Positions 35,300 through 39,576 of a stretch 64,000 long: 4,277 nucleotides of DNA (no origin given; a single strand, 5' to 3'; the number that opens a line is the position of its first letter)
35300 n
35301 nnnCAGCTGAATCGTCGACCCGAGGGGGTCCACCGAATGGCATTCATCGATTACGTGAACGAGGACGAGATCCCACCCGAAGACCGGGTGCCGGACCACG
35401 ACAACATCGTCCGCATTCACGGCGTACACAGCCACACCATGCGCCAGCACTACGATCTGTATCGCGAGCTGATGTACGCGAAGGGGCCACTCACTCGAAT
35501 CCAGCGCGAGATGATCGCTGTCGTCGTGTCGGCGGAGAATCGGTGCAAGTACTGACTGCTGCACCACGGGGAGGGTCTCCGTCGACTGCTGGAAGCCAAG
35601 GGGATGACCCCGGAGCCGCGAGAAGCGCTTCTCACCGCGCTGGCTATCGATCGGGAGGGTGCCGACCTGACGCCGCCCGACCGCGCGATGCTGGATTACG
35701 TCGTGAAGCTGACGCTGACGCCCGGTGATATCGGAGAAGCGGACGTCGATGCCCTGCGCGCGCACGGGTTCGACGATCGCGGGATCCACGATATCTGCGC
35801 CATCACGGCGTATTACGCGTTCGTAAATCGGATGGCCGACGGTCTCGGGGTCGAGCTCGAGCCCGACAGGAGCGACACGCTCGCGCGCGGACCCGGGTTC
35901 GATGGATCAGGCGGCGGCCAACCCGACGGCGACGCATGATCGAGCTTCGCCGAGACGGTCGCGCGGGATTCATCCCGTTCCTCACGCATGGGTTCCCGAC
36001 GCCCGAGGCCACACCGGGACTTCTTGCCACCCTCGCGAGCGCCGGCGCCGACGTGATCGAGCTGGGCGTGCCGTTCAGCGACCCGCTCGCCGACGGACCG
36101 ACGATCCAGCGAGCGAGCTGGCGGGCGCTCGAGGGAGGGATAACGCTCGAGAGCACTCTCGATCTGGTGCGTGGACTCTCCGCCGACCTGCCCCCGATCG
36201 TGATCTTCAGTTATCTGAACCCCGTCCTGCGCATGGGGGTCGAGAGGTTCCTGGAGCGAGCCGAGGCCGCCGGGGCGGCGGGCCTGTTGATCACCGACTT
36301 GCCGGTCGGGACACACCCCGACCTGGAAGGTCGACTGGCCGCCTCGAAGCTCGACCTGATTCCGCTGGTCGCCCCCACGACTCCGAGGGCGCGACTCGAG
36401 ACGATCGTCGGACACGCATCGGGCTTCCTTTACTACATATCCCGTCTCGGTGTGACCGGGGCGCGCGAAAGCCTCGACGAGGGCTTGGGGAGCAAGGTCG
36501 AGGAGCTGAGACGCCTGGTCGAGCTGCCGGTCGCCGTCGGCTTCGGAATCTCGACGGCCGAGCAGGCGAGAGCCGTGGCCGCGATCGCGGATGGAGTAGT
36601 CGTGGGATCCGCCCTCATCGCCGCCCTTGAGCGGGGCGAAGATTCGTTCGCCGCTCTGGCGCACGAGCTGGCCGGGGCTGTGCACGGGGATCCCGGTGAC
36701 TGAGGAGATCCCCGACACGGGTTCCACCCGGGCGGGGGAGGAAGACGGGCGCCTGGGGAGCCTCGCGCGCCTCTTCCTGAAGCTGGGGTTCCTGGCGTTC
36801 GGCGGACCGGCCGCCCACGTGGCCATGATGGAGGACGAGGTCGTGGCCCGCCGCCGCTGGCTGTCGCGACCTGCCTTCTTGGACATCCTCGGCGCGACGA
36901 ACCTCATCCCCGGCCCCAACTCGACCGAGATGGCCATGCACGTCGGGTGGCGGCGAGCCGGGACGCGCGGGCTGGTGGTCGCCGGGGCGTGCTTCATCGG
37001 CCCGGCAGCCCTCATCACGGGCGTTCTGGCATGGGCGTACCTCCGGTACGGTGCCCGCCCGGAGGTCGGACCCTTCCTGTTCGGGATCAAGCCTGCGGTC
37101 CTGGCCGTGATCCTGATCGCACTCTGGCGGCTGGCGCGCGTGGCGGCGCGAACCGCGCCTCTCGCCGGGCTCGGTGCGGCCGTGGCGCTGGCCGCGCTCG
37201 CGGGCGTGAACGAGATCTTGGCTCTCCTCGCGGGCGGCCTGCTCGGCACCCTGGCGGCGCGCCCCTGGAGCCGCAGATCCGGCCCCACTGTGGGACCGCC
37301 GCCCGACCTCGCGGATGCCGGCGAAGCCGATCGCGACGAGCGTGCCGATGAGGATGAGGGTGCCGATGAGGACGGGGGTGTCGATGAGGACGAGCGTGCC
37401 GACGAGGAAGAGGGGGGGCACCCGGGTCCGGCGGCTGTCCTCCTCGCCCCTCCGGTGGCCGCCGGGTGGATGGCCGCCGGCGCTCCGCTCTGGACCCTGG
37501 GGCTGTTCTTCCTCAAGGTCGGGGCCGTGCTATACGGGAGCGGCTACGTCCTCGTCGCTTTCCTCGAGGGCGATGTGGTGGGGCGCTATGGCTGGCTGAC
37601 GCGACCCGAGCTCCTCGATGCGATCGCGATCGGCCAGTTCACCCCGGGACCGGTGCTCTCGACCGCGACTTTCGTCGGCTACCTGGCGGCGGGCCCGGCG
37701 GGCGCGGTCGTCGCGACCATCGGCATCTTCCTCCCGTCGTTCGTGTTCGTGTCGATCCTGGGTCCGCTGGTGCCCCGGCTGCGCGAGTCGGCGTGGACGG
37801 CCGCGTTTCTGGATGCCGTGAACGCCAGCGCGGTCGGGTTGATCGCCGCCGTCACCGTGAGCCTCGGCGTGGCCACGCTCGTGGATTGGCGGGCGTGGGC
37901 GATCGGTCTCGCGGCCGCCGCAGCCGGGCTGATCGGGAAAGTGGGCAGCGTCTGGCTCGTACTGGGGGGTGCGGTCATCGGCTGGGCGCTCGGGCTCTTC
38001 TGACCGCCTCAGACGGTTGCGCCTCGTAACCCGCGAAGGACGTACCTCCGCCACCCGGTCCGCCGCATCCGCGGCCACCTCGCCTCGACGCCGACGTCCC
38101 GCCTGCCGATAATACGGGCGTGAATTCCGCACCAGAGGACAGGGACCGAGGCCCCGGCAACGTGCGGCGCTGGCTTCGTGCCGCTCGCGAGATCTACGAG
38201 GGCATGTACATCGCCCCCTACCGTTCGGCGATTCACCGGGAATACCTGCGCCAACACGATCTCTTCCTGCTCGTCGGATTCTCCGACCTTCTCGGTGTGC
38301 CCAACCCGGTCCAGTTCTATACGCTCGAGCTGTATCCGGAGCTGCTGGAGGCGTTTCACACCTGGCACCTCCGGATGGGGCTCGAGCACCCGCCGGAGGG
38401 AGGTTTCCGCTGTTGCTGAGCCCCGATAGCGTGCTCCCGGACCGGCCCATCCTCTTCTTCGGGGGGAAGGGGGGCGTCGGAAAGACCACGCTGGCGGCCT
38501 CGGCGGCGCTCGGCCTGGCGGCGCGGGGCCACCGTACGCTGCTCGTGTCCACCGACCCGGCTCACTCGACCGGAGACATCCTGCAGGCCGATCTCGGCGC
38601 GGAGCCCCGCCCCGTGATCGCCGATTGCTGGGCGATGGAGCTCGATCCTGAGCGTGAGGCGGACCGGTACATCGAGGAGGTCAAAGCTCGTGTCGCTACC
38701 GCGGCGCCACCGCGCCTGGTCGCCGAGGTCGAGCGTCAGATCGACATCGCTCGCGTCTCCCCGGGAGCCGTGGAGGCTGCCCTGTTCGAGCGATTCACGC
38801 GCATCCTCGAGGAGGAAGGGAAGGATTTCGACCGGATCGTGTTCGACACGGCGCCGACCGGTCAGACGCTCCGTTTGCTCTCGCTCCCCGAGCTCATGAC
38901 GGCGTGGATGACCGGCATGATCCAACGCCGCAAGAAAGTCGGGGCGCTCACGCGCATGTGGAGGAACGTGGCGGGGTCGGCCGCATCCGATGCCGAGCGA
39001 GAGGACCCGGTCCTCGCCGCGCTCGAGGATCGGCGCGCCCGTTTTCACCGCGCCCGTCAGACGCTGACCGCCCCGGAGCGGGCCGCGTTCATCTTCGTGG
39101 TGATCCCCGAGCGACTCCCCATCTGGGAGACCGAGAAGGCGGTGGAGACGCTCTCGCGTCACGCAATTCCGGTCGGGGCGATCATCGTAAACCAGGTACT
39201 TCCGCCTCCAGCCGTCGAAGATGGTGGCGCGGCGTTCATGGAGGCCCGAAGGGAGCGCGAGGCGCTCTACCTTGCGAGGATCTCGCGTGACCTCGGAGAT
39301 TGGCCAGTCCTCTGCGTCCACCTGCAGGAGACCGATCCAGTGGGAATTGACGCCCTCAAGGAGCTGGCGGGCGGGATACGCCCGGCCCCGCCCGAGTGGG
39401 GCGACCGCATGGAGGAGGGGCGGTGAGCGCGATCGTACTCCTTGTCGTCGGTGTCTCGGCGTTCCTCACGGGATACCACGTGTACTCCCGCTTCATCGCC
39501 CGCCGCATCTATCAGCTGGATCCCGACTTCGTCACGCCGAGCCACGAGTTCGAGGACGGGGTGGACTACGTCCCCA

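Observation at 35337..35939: Probable selenocysteine-containing AhpD/CMD-family redox protein (CxxU) with a SECIS-like hairpin, wedged between trpB and trpA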

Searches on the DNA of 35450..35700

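Call 53: search_rna_families(source=window, start=35450, end=35700, threshold=evalue, max_evalue=10)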
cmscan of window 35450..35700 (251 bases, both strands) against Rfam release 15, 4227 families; matches with E-value up to 10: 2.
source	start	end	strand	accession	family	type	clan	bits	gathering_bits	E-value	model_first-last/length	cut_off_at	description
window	35564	35612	+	RF01068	Guanidine-II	Cis-reg; riboswitch;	-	13.1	32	2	1-48/48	no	Guanidine-II riboswitch aptamer (mini-ykkC)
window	35661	35696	+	RF02044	CDKN2B-AS_2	Gene; lncRNA;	-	10.4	50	7.8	1-46/46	no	CDKN2B antisense RNA 1 convserved region 2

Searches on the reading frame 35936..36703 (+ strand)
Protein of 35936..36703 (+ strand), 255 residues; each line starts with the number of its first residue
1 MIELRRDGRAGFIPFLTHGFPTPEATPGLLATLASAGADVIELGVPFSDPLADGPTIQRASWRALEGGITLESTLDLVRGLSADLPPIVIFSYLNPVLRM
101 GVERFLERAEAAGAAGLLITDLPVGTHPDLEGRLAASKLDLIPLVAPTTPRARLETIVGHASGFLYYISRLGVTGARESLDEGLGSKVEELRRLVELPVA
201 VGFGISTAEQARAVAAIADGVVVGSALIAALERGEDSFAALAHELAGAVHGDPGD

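Call 36: list_cluster_members(proteins=[P0004, window:35936-36703:+, window:34065-35303:+])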
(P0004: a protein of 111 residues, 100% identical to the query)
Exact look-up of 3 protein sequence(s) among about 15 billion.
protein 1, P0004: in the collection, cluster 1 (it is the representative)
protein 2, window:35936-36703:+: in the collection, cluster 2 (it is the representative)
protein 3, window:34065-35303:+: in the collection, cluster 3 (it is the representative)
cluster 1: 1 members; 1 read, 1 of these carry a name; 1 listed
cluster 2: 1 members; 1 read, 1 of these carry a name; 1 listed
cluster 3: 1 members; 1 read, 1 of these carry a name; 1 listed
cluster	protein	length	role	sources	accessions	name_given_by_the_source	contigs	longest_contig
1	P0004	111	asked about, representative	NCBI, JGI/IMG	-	uncharacterized peroxidase-related enzyme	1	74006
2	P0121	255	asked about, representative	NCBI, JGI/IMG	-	tryptophan synthase alpha chain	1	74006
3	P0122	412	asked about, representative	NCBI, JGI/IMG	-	tryptophan synthase beta chain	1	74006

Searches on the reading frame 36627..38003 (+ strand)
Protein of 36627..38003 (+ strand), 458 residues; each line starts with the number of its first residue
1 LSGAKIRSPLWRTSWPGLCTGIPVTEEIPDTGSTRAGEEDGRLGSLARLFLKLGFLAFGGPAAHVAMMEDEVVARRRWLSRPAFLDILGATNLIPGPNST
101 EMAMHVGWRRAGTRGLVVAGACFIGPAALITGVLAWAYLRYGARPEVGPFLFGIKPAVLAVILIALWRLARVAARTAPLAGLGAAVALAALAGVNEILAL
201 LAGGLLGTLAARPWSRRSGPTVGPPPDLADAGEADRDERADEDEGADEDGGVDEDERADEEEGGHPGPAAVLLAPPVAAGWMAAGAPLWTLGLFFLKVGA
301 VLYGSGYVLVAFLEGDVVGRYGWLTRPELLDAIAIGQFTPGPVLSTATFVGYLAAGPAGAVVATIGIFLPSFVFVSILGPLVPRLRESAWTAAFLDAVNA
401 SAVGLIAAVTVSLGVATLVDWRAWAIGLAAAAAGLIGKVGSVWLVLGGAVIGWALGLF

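Call 35: search_protein_families(library=ncbifam, proteins=[window:36627-38003:+], max_evalue=1e-8)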
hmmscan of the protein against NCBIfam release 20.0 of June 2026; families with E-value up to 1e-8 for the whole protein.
window:36627-38003:+ (458 aa): 3 families
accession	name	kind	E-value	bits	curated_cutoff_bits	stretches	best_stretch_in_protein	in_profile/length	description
TIGR00937.1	2A51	subfamily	1.9e-86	291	171.7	2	272-452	187-368/368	chromate efflux transporter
NF053760.1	ChrTpChrABac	equivalog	1.9e-26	93.4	250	2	51-178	11-138/178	chromate efflux transporter ChrA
NF053759.1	ChrTpChrBBac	equivalog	4.5e-24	85.2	250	2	49-190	7-143/180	chromate efflux transporter ChrB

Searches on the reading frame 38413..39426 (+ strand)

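Call 35: search_protein_families(library=ncbifam, proteins=[window:38413-39426:+], max_evalue=1e-8)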
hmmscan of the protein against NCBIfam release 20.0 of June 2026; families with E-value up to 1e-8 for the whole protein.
window:38413-39426:+ (337 aa): 7 families
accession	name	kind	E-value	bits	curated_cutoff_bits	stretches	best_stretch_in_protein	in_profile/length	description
TIGR00345.1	GET3_arsA_TRC40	subfamily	1.8e-81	273.9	135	1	15-319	1-294/299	TRC40/GET3/ArsA family transport-energizing ATPase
TIGR04291.1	arsen_driv_ArsA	equivalog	1e-48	166.4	650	1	13-318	5-285/565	arsenical pump-driving ATPase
NF041417.1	ArsA_halo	exception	5.5e-46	157.5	800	1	13-323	335-615/617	arsenical pump-driving ATPase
NF053622.1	ATPseBagAMYCTU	equivalog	4.5e-18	65.7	400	1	15-162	11-165/325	ATPase BagA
NF050088.1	Get3_fold_NosAFP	equivalog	3.9e-17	62.3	325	1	13-261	4-251/364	Get3/ArsA fold putative tail anchor-mediating ATPase NosAFP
NF053621.1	ATPseBagBMYCTU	equivalog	1.6e-14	53.7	521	1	13-172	14-174/371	ATPase BagB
NF041546.1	ParA_partition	equivalog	6e-10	39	180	0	18-95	7-82/203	ParA family partition ATPase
